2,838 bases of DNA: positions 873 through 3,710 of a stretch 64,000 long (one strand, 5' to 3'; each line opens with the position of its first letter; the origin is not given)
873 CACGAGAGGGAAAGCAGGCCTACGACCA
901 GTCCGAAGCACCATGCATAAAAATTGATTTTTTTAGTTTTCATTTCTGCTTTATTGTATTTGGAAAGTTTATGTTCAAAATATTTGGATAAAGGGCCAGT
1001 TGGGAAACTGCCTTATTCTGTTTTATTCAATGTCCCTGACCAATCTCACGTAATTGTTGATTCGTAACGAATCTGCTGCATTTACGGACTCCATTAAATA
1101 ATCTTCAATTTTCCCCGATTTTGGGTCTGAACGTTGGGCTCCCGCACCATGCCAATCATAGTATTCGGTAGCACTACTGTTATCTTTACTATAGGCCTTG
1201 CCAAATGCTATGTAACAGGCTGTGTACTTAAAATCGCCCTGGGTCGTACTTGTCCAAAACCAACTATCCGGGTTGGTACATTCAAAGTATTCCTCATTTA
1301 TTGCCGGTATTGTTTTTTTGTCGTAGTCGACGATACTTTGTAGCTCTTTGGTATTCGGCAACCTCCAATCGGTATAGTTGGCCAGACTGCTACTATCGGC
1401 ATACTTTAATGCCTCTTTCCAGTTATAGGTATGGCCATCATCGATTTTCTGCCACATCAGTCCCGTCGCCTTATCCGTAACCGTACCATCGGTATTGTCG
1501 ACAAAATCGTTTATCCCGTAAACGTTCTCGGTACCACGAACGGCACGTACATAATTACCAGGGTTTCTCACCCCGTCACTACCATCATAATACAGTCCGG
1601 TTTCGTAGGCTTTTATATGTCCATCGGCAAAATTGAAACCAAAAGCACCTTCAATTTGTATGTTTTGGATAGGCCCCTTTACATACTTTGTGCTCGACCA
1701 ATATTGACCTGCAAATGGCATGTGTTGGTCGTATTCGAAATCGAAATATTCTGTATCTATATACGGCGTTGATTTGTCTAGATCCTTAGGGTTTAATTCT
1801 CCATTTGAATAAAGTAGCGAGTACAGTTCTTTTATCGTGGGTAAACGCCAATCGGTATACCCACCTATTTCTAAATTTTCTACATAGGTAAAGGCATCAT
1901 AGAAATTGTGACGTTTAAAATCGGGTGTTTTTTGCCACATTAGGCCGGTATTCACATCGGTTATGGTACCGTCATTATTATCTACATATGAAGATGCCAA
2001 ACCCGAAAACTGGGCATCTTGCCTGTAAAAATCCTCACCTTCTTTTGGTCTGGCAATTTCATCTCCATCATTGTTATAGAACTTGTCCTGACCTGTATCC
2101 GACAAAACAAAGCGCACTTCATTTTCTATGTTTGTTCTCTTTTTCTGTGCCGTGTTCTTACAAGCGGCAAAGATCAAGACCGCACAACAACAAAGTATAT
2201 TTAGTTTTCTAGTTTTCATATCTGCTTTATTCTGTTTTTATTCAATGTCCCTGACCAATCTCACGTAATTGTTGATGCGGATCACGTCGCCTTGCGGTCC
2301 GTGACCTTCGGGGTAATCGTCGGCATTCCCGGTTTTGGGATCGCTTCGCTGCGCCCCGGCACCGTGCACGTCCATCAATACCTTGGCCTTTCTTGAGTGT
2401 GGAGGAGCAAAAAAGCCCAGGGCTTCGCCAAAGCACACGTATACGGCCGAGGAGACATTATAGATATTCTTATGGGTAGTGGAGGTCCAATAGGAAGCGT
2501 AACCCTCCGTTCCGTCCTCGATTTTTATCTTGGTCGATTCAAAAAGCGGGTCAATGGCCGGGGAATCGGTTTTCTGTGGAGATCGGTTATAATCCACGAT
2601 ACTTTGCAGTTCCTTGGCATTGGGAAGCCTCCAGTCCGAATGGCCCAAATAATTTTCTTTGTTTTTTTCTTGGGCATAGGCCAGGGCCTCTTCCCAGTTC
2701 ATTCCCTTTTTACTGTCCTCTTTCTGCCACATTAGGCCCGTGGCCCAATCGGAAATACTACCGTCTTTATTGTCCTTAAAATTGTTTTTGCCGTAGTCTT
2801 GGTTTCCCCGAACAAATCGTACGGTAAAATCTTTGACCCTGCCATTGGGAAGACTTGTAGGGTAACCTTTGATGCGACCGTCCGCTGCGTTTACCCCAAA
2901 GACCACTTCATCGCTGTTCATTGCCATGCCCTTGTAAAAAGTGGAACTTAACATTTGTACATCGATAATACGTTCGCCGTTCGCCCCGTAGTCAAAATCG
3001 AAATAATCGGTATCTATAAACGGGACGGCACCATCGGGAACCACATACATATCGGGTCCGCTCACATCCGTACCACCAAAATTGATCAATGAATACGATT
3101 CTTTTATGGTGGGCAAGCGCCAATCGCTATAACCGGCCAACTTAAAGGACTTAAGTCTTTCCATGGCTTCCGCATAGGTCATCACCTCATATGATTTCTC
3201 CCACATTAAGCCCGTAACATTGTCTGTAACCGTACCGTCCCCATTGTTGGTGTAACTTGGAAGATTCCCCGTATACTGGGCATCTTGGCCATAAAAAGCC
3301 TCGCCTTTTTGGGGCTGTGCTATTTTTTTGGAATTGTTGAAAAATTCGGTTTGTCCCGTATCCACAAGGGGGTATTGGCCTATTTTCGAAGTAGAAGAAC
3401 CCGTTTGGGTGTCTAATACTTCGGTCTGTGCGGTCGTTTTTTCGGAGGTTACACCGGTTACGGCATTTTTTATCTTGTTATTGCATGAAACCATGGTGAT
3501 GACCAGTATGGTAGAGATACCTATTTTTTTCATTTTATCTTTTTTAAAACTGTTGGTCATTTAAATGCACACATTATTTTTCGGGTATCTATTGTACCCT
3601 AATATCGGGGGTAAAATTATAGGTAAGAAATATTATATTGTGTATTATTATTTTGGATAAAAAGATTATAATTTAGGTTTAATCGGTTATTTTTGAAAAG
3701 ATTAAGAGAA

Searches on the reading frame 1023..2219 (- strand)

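Call 12: search_protein_families(library=pfam, proteins=[window:1023-2219:-], max_evalue=0.001)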
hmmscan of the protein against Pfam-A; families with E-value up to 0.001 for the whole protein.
window:1023-2219:- (398 aa): 1 family
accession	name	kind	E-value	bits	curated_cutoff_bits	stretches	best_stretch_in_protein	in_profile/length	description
PF07603.17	Lcl_C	-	7.4e-50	168.6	34.9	2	245-354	1-112/117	Lcl C-terminal domain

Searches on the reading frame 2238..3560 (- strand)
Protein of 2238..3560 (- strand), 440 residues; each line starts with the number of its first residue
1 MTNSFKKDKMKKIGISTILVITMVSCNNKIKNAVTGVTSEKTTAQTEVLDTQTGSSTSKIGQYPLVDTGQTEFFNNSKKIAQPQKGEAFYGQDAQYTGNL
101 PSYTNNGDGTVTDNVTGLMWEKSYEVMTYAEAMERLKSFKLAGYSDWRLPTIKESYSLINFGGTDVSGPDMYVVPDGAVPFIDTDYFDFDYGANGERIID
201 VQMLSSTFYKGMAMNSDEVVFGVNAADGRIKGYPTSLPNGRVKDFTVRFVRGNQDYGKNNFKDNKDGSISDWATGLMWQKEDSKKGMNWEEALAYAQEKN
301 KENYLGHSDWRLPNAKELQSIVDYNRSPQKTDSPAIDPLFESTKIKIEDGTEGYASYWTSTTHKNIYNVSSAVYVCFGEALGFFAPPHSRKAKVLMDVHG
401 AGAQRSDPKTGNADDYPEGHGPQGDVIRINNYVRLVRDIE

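Call 12: search_protein_families(library=pfam, proteins=[window:2238-3560:-], max_evalue=0.001)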
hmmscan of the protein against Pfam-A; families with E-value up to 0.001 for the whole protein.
window:2238-3560:- (440 aa): 1 family
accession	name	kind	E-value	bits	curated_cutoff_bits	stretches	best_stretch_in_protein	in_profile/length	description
PF07603.17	Lcl_C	-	2.4e-42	144.3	34.9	2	268-379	2-99/117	Lcl C-terminal domain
